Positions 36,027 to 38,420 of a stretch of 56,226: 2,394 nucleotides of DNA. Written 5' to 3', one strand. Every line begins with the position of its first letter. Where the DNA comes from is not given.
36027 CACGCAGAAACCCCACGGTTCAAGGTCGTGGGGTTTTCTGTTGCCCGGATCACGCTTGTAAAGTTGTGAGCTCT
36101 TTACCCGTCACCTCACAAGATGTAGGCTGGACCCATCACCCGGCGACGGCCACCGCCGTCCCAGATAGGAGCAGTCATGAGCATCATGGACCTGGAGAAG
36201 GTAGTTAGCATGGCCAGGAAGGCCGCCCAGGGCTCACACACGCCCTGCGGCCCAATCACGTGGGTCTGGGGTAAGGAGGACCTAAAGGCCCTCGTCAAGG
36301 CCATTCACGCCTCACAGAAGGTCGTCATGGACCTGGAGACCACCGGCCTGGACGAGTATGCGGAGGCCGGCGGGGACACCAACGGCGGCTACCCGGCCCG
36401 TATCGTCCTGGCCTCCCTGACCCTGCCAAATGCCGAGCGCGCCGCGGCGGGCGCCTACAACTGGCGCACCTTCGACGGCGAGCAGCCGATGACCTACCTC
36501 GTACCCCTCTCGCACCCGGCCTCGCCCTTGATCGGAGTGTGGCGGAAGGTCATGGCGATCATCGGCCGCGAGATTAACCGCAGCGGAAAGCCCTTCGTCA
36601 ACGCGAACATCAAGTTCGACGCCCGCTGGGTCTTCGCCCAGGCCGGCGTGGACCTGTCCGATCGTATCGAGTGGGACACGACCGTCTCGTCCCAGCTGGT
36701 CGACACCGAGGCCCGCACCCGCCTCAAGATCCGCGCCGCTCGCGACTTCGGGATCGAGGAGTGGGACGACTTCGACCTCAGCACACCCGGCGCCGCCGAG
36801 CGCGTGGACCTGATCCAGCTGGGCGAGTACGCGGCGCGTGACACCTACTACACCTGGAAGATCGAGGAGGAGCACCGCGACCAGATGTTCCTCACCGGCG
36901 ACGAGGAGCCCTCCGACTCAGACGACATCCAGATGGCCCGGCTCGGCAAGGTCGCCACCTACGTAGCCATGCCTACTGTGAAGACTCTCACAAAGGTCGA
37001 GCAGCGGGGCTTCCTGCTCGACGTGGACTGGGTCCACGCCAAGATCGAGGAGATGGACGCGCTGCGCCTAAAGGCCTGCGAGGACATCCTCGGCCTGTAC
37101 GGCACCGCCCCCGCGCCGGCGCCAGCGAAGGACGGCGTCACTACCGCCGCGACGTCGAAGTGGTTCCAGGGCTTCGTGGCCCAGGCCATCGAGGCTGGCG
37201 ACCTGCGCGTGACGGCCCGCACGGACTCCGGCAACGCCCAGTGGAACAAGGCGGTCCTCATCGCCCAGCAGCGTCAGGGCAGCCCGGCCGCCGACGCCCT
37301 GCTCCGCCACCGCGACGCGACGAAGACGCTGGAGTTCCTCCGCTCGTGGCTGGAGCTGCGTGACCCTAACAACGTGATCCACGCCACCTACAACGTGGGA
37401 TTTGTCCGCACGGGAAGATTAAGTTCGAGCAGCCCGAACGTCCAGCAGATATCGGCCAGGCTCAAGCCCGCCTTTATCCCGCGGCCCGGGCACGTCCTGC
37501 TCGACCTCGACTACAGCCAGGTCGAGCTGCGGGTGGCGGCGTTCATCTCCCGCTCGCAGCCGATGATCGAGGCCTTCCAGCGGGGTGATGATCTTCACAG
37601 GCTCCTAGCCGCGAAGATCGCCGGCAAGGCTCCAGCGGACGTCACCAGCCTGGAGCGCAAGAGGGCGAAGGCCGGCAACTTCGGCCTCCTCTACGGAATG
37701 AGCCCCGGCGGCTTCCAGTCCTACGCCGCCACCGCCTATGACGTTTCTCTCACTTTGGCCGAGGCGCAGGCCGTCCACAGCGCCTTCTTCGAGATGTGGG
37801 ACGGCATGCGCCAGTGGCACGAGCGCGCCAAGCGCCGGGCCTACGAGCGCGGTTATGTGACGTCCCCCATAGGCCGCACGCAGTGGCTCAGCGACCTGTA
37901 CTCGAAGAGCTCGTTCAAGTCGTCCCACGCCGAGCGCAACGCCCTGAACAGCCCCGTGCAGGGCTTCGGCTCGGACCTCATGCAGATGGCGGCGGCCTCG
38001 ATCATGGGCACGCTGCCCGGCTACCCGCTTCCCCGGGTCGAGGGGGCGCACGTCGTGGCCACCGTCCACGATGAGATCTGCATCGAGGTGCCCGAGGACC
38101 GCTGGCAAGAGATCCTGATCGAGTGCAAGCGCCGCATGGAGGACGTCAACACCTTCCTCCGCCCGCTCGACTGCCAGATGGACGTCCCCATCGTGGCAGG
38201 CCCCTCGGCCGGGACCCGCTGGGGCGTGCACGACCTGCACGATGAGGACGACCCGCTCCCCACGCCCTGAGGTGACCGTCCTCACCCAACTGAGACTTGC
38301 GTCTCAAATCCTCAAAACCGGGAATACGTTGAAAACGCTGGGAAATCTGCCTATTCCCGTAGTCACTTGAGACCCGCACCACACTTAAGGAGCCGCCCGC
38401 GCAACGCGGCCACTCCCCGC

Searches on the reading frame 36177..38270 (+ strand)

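Call 30: search_protein_families(library=phrogs, max_evalue=0.001, proteins=[window:36177-38270:+])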
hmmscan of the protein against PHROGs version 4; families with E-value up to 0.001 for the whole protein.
window:36177-38270:+ (697 aa): 10 families
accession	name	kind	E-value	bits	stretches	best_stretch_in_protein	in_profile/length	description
phrog_17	-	DNA, RNA and nucleotide metabolism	1.1e-97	329.5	1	31-691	659-1240/1445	DNA polymerase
phrog_2573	-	DNA, RNA and nucleotide metabolism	9e-36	124.7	1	428-679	4-271/336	DNA polymerase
phrog_5995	-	DNA, RNA and nucleotide metabolism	1.3e-23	84.8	1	515-683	9-176/236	DNA polymerase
phrog_12241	-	DNA, RNA and nucleotide metabolism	1.1e-15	58.5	1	131-428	189-496/502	DNA polymerase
phrog_10285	-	DNA, RNA and nucleotide metabolism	3.5e-14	53.6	1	423-531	39-147/321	DNA polymerase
phrog_15971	-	DNA, RNA and nucleotide metabolism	4e-14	53.6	1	378-670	101-364/376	DNA polymerase I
phrog_35406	-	DNA, RNA and nucleotide metabolism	2.1e-08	34.7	1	487-641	102-249/320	DNA polymerase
phrog_9556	-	DNA, RNA and nucleotide metabolism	7.7e-06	26.1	1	392-426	406-440/441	DNA polymerase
phrog_23226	-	DNA, RNA and nucleotide metabolism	0.0002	21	1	402-478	295-378/611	DNA polymerase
phrog_30466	-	DNA, RNA and nucleotide metabolism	0.00076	20.4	0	442-508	21-83/122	DNA polymerase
